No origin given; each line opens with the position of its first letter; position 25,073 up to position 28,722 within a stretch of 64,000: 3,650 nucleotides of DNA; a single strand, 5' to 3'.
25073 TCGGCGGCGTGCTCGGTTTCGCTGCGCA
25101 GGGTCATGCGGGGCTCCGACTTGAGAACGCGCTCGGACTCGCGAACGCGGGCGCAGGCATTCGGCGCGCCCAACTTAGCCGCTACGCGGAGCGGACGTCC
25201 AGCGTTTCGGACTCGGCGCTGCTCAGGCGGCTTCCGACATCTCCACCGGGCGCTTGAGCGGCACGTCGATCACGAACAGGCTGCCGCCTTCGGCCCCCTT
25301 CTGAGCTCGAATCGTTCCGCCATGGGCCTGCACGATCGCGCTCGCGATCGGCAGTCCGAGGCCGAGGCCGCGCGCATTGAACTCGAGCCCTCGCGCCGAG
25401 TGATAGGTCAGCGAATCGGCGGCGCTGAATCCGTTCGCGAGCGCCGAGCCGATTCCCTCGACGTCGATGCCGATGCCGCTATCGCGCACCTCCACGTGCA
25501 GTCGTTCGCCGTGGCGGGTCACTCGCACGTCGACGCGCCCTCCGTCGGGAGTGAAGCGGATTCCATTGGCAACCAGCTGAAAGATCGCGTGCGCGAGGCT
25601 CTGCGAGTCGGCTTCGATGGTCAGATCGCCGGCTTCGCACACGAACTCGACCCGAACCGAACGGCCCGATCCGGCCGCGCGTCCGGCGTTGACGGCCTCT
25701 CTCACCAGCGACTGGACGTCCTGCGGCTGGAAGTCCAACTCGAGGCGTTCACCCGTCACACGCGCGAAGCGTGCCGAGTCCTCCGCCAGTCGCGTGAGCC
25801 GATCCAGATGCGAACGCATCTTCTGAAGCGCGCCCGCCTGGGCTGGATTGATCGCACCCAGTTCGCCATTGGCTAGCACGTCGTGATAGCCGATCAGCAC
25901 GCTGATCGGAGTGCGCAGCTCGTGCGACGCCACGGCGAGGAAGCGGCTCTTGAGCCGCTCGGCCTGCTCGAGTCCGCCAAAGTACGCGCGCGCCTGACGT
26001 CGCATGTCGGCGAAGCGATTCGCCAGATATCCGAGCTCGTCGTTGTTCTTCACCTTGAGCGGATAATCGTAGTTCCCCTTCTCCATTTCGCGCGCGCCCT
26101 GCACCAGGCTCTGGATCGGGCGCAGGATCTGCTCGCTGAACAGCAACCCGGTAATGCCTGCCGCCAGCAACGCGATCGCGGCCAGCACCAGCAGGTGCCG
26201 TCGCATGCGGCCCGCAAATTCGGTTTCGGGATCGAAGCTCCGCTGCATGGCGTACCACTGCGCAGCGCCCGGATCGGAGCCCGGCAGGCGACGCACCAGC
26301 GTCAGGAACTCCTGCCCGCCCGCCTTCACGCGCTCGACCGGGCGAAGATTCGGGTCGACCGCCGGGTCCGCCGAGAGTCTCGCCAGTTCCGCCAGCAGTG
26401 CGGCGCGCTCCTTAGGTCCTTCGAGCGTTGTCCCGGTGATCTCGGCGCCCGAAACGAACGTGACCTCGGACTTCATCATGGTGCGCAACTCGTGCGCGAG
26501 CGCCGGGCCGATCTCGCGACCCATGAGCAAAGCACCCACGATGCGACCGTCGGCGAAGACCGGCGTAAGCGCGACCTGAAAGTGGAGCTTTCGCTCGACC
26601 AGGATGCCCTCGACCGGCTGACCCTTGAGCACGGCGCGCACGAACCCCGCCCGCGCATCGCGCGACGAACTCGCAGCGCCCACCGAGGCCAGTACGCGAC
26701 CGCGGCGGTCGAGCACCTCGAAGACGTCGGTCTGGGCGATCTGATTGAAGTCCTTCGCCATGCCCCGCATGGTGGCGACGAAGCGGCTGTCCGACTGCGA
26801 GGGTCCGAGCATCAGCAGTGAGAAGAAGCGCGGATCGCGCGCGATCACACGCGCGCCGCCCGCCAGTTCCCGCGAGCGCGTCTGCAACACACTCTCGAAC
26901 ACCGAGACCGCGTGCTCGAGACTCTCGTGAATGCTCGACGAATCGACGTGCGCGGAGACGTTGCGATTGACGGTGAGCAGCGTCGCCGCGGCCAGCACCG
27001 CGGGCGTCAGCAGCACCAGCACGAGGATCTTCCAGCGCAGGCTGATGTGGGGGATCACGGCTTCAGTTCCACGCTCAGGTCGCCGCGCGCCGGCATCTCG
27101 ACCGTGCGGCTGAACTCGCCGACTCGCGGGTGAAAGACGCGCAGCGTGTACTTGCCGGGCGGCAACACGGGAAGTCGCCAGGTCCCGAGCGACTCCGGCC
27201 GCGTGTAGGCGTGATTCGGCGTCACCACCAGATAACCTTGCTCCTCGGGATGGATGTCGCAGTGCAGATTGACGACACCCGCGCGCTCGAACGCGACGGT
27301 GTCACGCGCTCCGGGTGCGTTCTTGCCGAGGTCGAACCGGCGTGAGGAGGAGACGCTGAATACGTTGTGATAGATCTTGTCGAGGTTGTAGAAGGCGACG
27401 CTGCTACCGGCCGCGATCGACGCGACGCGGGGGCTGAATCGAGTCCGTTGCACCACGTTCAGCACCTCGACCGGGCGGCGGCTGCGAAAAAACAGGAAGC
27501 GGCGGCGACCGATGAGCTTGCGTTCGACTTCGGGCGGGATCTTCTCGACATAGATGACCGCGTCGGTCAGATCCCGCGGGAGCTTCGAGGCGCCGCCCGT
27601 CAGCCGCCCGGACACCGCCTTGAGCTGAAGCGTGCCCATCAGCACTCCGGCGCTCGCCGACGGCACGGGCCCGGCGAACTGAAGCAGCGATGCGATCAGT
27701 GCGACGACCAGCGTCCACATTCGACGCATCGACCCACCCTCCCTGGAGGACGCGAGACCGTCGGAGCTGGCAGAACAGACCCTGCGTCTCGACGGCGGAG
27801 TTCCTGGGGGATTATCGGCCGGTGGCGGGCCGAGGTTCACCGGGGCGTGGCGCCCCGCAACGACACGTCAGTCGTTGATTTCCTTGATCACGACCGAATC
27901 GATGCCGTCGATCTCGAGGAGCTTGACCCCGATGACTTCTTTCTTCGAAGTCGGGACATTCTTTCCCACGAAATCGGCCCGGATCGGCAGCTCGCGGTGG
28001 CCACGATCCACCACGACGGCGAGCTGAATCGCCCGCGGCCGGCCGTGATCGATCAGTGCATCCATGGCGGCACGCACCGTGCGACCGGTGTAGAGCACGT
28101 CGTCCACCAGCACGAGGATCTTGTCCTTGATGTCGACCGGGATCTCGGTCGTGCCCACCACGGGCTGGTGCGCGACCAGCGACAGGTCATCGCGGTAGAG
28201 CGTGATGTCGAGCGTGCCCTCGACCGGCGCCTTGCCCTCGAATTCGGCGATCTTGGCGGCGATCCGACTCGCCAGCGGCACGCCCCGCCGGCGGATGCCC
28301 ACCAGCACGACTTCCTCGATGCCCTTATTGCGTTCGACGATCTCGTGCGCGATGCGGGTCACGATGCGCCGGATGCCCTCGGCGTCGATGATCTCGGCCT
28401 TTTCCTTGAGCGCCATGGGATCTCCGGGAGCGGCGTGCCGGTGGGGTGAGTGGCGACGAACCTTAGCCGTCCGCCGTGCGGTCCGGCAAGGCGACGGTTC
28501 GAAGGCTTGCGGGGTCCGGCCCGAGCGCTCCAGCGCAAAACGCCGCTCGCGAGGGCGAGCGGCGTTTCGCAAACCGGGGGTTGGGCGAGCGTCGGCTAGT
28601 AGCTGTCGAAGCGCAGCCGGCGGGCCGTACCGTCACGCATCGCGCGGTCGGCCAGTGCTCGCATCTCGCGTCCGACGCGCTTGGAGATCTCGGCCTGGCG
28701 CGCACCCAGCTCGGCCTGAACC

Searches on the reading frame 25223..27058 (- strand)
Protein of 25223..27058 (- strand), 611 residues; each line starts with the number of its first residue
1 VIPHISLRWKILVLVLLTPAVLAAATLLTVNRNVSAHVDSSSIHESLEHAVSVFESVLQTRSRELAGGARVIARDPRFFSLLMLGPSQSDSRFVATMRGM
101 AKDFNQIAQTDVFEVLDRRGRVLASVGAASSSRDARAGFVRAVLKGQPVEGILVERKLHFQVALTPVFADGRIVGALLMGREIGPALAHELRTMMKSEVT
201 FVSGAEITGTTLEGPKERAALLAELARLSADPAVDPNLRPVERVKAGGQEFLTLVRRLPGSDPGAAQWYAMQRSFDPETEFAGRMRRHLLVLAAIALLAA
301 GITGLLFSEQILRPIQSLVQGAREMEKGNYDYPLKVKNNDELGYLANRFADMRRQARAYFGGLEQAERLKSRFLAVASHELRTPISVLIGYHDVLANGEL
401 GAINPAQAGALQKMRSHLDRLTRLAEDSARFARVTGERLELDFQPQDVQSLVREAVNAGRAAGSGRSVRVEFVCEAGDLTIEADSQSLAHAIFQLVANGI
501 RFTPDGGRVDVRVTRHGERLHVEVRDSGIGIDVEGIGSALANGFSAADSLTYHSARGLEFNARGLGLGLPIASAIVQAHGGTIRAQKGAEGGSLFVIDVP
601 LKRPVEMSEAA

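Call 7: search_protein_families(library=pfam, proteins=[window:25223-27058:-])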
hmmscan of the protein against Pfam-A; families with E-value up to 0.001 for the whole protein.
window:25223-27058:- (611 aa): 5 families
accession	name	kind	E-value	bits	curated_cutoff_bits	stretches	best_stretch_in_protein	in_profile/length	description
PF02518.31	HATPase_c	-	2.5e-19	70.2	26.4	1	484-602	2-110/111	Histidine kinase-, DNA gyrase B-, and HSP90-like ATPase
PF00512.31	HisKA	-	2.1e-12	47.3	26.9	1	370-434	2-63/66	His Kinase A (phospho-acceptor) domain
PF00672.30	HAMP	-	1.6e-10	41.6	25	1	310-357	5-52/53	HAMP domain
PF14827.12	dCache_3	-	6.3e-08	32.9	25.7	1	41-211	2-171/239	Double sensory domain of two-component sensor kinase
PF13581.12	HATPase_c_2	-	0.00051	20.5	27.4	0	502-576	50-109/127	Histidine kinase-like ATPase domain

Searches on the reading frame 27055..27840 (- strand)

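Call 7: search_protein_families(library=pfam, proteins=[window:27055-27840:-])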
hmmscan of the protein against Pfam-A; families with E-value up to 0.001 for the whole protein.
window:27055-27840:- (261 aa): 0 families

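Call 9: search_protein_families(library=ncbifam, proteins=[window:27055-27840:-])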
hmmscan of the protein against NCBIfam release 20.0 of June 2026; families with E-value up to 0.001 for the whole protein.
window:27055-27840:- (261 aa): 0 families

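Call 49: search_protein_families(library=pfam, proteins=[window:27055-27840:-], max_evalue=0.01)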
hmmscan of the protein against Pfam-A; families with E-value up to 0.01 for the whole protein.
window:27055-27840:- (261 aa): 3 families
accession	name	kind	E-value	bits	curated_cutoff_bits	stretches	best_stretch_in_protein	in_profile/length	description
PF13620.12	CarboxypepD_reg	-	0.0029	18.3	32.3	1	211-257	30-77/82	Carboxypeptidase regulatory-like domain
PF13473.12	Cupredoxin_1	-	0.0072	16.8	27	0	129-206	26-104/104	Cupredoxin-like domain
PF22812.1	CR_prot_dom_plant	-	0.0096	16.8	34.1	0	5-53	3-55/71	Plant cysteine-rich protein domain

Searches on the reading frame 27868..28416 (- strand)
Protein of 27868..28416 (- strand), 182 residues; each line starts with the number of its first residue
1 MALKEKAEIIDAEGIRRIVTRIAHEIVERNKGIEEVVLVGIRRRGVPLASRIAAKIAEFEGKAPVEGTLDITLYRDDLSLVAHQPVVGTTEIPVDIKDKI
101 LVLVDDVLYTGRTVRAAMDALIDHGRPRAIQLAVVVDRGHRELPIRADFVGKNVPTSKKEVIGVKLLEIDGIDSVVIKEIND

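Call 47: search_solved_structures(query=window:27868-28416:-, show_alignments=2)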
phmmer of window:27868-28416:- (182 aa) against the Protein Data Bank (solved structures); distinct sequences matched with E-value up to 0.001: 30.
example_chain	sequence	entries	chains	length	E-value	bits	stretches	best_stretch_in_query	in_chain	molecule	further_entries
4p81_A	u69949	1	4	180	1.2e-67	230.6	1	4-178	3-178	Ancestral PyrR protein (Orange)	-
1ufr_A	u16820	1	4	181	4.6e-67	228.7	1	4-177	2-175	pyr mRNA-binding attenuation protein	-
4p3k_A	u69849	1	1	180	8.2e-67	227.9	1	4-178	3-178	Ancestral PyrR protein (Plum)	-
4p84_A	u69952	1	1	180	5.2e-66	225.3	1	4-178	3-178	Bifunctional protein PyrR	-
4p80_A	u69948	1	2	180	2.9e-65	222.8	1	4-179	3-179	Ancestral PyrR protein (Green)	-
1non_A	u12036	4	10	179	1e-63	217.8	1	5-179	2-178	PyrR bifunctional protein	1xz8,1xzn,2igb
1a3c_A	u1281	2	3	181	1.2e-62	214.3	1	4-179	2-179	PYRIMIDINE OPERON REGULATORY PROTEIN PYRR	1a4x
4p82_A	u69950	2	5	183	1.3e-62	214.2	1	5-179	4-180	Bifunctional protein PyrR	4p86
4p83_A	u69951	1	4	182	2.5e-60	206.8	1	5-179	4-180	Engineered PyrR protein (Purple)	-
1w30_A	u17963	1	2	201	1e-51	178.8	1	4-178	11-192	PYRR BIFUNCTIONAL PROTEIN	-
5iao_A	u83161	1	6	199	1.6e-51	178.2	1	4-178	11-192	Bifunctional protein PyrR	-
3ohp_A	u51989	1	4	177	7.9e-07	32.7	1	10-164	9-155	Hypoxanthine phosphoribosyltransferase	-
1j7j_A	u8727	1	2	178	4.1e-05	27.1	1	11-157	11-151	hypoxanthine phosphoribosyltransferase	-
5ipf_A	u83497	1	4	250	8.9e-05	26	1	73-163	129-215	Hypoxanthine-guanine phosphoribosyltransferase (HGPRT)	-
4lyy_A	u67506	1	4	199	0.0001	25.9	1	9-157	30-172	Hypoxanthine phosphoribosyltransferase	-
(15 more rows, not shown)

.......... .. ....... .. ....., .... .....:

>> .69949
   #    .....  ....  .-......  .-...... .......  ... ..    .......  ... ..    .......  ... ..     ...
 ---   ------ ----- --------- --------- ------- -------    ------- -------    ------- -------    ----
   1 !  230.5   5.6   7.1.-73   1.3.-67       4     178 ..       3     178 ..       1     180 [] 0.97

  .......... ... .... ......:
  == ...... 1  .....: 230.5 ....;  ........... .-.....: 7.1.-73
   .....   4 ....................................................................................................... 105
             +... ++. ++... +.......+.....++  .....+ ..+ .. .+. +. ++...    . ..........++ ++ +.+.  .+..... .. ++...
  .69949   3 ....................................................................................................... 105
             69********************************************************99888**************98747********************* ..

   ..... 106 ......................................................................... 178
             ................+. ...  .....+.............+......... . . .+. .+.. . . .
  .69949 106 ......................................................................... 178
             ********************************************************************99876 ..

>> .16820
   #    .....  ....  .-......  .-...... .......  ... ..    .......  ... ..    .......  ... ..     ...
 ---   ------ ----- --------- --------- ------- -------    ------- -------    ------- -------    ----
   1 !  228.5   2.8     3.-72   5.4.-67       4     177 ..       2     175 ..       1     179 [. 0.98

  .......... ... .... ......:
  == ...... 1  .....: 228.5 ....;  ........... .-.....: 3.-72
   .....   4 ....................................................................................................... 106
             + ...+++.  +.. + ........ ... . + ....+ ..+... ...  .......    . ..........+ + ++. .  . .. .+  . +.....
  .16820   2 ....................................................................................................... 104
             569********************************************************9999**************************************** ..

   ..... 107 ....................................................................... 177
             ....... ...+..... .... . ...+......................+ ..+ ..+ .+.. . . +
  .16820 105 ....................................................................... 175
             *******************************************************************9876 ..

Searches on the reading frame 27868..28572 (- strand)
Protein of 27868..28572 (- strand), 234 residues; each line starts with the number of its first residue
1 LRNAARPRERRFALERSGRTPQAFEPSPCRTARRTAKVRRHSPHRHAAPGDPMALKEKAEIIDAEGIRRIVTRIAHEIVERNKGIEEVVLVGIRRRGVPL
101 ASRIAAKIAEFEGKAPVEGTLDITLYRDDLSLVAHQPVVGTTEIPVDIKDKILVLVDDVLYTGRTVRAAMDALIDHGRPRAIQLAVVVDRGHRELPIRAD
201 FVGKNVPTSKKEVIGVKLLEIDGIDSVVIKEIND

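Call 7: search_protein_families(library=pfam, proteins=[window:27868-28572:-])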
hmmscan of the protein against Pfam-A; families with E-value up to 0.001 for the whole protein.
window:27868-28572:- (234 aa): 2 families
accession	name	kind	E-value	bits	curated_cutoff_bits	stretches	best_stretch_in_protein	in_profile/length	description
PF00156.33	Pribosyltran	-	4.6e-26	91.5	26.3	1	61-220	5-157/158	Phosphoribosyl transferase domain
PF14681.12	UPRTase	-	1.2e-06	28.6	27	1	73-188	53-159/206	Uracil phosphoribosyltransferase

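Call 9: search_protein_families(library=ncbifam, proteins=[window:27868-28572:-])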
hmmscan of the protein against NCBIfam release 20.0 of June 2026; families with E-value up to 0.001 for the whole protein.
window:27868-28572:- (234 aa): 17 families
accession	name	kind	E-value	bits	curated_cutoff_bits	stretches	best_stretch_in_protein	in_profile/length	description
NF003549.0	PRK05205.1-5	equivalog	2.9e-74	248.4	138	1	56-232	3-181/182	bifunctional pyr operon transcriptional regulator/uracil phosphoribosyltransferase PyrR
NF003547.0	PRK05205.1-3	equivalog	1.1e-70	237.4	230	1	54-231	9-190/194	bifunctional pyr operon transcriptional regulator/uracil phosphoribosyltransferase PyrR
NF003548.0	PRK05205.1-4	equivalog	3.5e-65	219.1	218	1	58-231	3-171/173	bifunctional pyr operon transcriptional regulator/uracil phosphoribosyltransferase PyrR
NF003546.0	PRK05205.1-2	equivalog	2.9e-59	199.7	268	1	61-230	6-175/175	bifunctional pyr operon transcriptional regulator/uracil phosphoribosyltransferase PyrR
NF003545.0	PRK05205.1-1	equivalog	8.7e-40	135.9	140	1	62-214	4-153/171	bifunctional pyr operon transcriptional regulator/uracil phosphoribosyltransferase PyrR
TIGR01203.1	HGPRTase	equivalog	1.9e-10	40.8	150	1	61-208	2-143/167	hypoxanthine phosphoribosyltransferase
NF006605.0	PRK09162.1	equivalog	6e-10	38.8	181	1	55-207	11-156/183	hypoxanthine-guanine phosphoribosyltransferase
NF002620.0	PRK02277.1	subfamily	6.7e-08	32.4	115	1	71-190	73-180/201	orotate phosphoribosyltransferase-like protein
NF001097.0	PRK00129.1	equivalog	1.4e-06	28.2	114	1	69-188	54-161/209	uracil phosphoribosyltransferase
TIGR01091.1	upp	equivalog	2.3e-06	27.5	208.35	1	70-188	53-159/207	uracil phosphoribosyltransferase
TIGR01251.1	ribP_PPkin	subfamily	5.6e-06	25.5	113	1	137-180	197-240/309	ribose-phosphate diphosphokinase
TIGR00336.1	pyrE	equivalog_domain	1.3e-05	25.1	106.8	1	67-193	37-150/173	orotate phosphoribosyltransferase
NF045507.1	transregGfcR_Halo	equivalog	0.00029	20.4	300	0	70-190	82-192/215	transcriptional regulator GfcR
NF040646.1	HPT_Archaea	equivalog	0.00044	19.9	200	1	149-198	114-161/184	hypoxanthine/guanine phosphoribosyltransferase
NF002636.0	PRK02304.1-5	equivalog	0.00052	19.6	125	0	73-189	41-155/176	adenine phosphoribosyltransferase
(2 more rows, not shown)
